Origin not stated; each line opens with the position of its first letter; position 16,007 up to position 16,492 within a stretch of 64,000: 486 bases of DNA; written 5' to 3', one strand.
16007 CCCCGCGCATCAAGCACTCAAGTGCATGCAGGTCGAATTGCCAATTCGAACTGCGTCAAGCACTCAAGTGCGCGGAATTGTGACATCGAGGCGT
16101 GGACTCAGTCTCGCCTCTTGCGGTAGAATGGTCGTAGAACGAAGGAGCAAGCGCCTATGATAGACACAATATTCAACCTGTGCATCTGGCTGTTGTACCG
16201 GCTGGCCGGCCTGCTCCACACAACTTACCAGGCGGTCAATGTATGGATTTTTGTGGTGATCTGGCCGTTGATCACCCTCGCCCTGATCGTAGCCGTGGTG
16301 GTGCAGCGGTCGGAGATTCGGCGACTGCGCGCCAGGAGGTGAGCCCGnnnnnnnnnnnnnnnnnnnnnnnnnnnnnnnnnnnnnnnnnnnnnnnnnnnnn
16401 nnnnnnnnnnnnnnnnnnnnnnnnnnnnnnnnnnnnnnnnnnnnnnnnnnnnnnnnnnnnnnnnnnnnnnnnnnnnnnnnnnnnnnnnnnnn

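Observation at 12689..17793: Two-component system (multi-TM GAF histidine kinase, Cys-rich lipoprotein, LuxR-type regulator) divergent from a tightly coupled small-membrane-protein / B12-radical-SAM operon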

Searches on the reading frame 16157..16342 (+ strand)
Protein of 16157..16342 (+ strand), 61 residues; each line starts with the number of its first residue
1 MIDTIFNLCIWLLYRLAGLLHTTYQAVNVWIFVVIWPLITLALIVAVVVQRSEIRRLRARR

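Call 3: search_protein_families(library=pfam, proteins=[window:16157-16342:+], max_evalue=0.01)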
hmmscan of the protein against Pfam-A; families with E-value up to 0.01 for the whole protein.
window:16157-16342:+ (61 aa): 0 families

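Call 4: search_protein_families(library=ncbifam, proteins=[window:16157-16342:+], max_evalue=0.01)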
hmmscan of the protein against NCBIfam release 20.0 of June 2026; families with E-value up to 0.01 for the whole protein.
window:16157-16342:+ (61 aa): 0 families

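Call 24: find_homologous_proteins(query=A1, max_evalue=0.01)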
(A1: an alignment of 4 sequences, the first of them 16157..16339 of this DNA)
Query A1 (4 sequences) (61 aa, profile of the alignment): 278 proteins with E <= 0.01 among 1121 candidates; the best 120 are listed.
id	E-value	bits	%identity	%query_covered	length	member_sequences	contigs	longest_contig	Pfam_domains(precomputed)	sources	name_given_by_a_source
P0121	6.1e-32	127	62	98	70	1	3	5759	-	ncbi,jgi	jgi:hypothetical protein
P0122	8.4e-32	127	66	95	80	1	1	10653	-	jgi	jgi:hypothetical protein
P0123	3.5e-31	125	65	98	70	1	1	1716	-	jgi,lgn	-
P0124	1.5e-30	123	49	100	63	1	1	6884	-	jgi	-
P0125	2.7e-30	122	93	100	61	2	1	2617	-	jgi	-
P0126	3.9e-30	122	62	98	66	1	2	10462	-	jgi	jgi:hypothetical protein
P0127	5.7e-30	121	60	98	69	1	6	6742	-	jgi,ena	jgi:hypothetical protein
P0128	6.9e-30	121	62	98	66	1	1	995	-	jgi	-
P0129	1.5e-29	120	69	100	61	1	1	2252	-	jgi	jgi:hypothetical protein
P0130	1.7e-29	120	62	98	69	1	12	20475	-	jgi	jgi:hypothetical protein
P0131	1.8e-29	119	65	98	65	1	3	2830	-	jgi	jgi:hypothetical protein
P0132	2.7e-29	119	62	98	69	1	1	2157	-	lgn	-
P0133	2.9e-29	119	73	98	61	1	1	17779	-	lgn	-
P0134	4.4e-29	118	62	98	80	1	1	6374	-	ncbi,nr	ncbi:MAG: hypothetical protein JW918_00205 [Anaerolineae bacterium]|nr:hypothetical protein [Anaerol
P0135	6.1e-29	118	58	98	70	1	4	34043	-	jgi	jgi:branched-subunit amino acid ABC-type transport system permease component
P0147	6.9e-28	114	59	100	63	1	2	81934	-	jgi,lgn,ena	-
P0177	1.0e-26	111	63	97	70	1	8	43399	-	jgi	jgi:hypothetical protein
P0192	8.4e-26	108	58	98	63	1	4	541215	-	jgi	jgi:hypothetical protein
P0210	5.8e-25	105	60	98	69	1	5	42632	-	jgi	jgi:hypothetical protein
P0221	2.0e-24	103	63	93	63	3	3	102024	-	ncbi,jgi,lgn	-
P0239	7.8e-24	101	60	98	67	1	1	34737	-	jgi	jgi:hypothetical protein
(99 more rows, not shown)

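Call 25: find_encoding_contigs(protein=P0192, flank=6000, max_places=2)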
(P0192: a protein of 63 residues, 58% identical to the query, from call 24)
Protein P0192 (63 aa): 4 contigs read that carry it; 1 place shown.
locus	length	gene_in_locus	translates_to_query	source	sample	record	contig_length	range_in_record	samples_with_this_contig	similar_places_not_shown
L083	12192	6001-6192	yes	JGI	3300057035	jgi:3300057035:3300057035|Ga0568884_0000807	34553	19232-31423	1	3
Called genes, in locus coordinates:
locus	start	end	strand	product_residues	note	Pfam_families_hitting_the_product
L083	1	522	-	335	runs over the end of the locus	PF00296:Bac_luciferase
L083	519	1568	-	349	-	PF05343:Peptidase_M42, PF01546:Peptidase_M20 (weak)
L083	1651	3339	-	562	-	PF01590:GAF, PF13185:GAF_2, PF01590:GAF, PF13185:GAF_2, PF13492:GAF_3, PF00990:GGDEF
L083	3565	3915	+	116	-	-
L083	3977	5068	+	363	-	PF01702:TGT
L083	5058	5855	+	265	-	PF07091:FmrO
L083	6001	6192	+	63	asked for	-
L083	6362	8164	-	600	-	PF07973:tRNA_SAD, PF00587:tRNA-synt_2b, PF03129:HGTP_anticodon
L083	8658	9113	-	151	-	PF04075:F420H2_quin_red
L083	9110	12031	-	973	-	PF00690:Cation_ATPase_N, PF00122:E1-E2_ATPase, PF00702:Hydrolase, PF13246:Cation_ATPase, PF08282:Hydrolase_3 (weak), PF00689:Cation_ATPase_C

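Call 26: find_encoding_contigs(protein=P0221, flank=6000, max_places=2)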
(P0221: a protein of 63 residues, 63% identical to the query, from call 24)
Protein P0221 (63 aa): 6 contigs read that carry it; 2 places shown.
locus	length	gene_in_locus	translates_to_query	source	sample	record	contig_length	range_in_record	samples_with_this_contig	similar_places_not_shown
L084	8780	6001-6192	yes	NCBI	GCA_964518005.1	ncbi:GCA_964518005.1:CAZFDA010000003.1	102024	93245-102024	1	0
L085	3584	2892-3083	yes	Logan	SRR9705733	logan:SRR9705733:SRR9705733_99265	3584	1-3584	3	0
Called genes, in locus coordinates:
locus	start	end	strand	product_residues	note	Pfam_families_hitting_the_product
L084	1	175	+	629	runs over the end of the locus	PF00012:HSP70, PF06723:MreB_Mbl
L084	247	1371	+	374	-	PF00226:DnaJ, PF01556:DnaJ_C, PF00684:DnaJ_CXXCXGXG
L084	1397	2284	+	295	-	PF06325:PrmA, PF05175:MTS, PF01135:PCMT, PF02353:CMAS (weak), PF02475:TRM5-TYW2_MTfase, PF13649:Methyltransf_25, PF13847:Methyltransf_31 (weak), PF08241:Methyltransf_11 (weak), +2 more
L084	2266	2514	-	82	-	PF01176:eIF-1a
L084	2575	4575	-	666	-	PF00575:S1, PF13509:S1_2 (faint), PF00575:S1, PF23459:S1_RRP5 (weak), PF00575:S1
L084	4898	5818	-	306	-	PF01522:Polysacc_deac_1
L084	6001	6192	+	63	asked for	-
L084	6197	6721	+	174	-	PF02310:B12-binding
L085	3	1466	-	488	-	?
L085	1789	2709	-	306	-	PF01522:Polysacc_deac_1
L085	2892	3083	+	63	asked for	-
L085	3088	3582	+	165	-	?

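Call 27: find_encoding_contigs(protein=P0147, flank=6000, max_places=2)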
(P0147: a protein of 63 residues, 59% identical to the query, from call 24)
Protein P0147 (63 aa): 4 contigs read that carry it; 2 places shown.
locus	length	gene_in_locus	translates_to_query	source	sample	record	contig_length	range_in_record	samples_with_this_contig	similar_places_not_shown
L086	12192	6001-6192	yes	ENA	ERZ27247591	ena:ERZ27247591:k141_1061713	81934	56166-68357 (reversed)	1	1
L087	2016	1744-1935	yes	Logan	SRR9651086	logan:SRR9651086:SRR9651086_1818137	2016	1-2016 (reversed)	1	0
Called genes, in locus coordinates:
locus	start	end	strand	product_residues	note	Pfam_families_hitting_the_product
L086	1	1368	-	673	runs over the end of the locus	PF02518:HATPase_c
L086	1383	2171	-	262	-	PF00072:Response_reg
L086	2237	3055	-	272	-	-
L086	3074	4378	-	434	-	-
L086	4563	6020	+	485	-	PF02310:B12-binding, PF04055:Radical_SAM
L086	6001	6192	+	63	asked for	-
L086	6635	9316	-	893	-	PF25788:Ig_Rha78A_N, PF08531:Bac_rhamnosid_N, PF05592:Bac_rhamnosid, PF17389:Bac_rhamnosid6H, PF17390:Bac_rhamnosid_C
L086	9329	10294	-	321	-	PF04055:Radical_SAM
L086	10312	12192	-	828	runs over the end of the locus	PF08531:Bac_rhamnosid_N, PF17389:Bac_rhamnosid6H, PF17390:Bac_rhamnosid_C (weak)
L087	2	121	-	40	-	?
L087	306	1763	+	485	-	PF02310:B12-binding, PF04055:Radical_SAM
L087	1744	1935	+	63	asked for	-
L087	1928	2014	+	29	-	?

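Call 30: search_protein_families(library=pfam, proteins=[L086:2237-3055:-, L086:3074-4378:-], max_evalue=0.01)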
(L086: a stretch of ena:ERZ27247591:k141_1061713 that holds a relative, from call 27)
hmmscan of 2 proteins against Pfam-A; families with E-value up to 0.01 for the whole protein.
L086:2237-3055:- (272 aa): 0 families

L086:3074-4378:- (434 aa): 0 families

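Call 52: find_encoding_contigs(protein=P0177, flank=5000, max_places=1)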
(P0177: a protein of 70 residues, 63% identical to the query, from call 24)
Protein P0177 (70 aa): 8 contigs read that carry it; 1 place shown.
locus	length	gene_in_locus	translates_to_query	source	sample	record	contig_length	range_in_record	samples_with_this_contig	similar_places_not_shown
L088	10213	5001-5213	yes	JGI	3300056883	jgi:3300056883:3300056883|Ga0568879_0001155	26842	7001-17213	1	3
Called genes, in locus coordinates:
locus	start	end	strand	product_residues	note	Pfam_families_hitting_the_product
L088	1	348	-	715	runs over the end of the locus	PF13581:HATPase_c_2 (weak), PF02518:HATPase_c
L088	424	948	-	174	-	-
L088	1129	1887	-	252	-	PF00072:Response_reg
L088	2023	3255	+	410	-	PF18566:Ldi (weak)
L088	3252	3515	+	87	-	-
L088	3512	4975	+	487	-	PF02310:B12-binding, PF04055:Radical_SAM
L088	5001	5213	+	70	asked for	-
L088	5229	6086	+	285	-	-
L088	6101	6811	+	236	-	-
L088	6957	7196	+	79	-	-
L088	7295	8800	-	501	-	PF02517:Rce1-like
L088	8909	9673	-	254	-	PF13489:Methyltransf_23 (weak), PF13847:Methyltransf_31 (weak), PF08241:Methyltransf_11, PF08242:Methyltransf_12 (weak), PF13649:Methyltransf_25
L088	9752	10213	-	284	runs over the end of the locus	PF07760:DUF1616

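Call 53: find_encoding_contigs(protein=P0210, flank=5000, max_places=1)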
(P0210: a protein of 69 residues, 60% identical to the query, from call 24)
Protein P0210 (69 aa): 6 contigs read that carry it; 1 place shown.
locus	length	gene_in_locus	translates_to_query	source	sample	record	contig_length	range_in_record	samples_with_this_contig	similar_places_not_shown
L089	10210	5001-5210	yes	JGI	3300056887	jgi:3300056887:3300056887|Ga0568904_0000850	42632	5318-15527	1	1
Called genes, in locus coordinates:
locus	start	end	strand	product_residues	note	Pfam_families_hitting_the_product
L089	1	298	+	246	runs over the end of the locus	PF00072:Response_reg, PF00486:Trans_reg_C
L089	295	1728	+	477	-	PF00672:HAMP, PF00512:HisKA, PF02518:HATPase_c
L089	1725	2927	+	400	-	-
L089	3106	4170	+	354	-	PF09865:DUF2092 (weak), PF17131:TP_0789-like (weak), PF14285:DUF4367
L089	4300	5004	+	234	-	PF00005:ABC_tran, PF13304:AAA_21 (faint)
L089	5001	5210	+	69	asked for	-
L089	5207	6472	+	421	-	PF12704:MacB_PCD, PF02687:FtsX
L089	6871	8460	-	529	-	PF11832:DUF3352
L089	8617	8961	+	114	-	PF03551:PadR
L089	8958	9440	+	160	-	-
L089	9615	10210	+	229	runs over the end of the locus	-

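Call 54: find_encoding_contigs(protein=P0239, flank=5000, max_places=1)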
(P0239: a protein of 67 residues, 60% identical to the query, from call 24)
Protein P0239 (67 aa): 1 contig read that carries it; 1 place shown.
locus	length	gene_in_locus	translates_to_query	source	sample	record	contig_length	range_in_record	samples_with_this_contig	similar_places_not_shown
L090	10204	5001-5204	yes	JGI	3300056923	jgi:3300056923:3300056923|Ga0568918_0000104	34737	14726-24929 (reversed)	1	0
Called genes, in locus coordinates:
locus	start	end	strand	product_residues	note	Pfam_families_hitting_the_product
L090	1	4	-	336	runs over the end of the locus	PF00296:Bac_luciferase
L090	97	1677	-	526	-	PF01590:GAF, PF13185:GAF_2, PF13492:GAF_3 (weak), PF01590:GAF, PF13185:GAF_2, PF13492:GAF_3, PF00990:GGDEF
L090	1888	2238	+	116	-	-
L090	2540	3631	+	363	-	PF01702:TGT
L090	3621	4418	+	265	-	PF07091:FmrO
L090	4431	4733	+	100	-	-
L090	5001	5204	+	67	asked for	-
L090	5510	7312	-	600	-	PF07973:tRNA_SAD, PF00587:tRNA-synt_2b, PF03129:HGTP_anticodon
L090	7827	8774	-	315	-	PF03706:LPG_synthase_TM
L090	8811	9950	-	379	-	PF13439:Glyco_transf_4, PF00534:Glycos_transf_1, PF13692:Glyco_trans_1_4, PF13524:Glyco_trans_1_2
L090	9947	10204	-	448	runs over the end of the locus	PF01943:Polysacc_synt, PF13440:Polysacc_synt_3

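Call 56: search_protein_families(library=pfam, proteins=[L088:2023-3255:+, L088:5229-6086:+, L088:6101-6811:+, L088:3252-3515:+, window:16157-16342:+], max_evalue=5)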
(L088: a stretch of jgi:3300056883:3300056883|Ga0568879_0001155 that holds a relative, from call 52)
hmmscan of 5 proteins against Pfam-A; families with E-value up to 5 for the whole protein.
L088:2023-3255:+ (410 aa): 2 families
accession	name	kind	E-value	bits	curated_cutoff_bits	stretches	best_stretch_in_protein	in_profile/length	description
PF18566.7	Ldi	-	1.4e-06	28.5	26.1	1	190-383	127-316/318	Linalool dehydratase/isomerase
PF07470.19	Glyco_hydro_88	-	0.025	14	26.6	1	88-266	23-184/352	Glycosyl Hydrolase Family 88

L088:5229-6086:+ (285 aa): 1 family
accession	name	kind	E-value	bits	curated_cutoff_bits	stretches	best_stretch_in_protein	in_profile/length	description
PF06553.17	BNIP3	-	0.34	11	26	1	214-249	147-179/184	BNIP3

L088:6101-6811:+ (236 aa): 1 family
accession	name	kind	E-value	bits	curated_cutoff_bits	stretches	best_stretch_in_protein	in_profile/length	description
PF03419.18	Peptidase_U4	-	0.19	11.5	28.4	1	113-207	50-127/284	Sporulation factor SpoIIGA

L088:3252-3515:+ (87 aa): 0 families

window:16157-16342:+ (61 aa): 2 families
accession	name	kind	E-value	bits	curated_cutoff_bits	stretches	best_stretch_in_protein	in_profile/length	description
PF19119.5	DUF5803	-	0.1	12.6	25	1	23-61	150-188/196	Family of unknown function (DUF5803)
PF07296.16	TraP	-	0.12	12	25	1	9-52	11-51/202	TraP protein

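Call 70: search_protein_families(library=padloc, proteins=[window:16157-16342:+], max_evalue=0.001)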
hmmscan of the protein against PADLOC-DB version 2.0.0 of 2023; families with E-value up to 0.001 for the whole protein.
window:16157-16342:+ (61 aa): 0 families
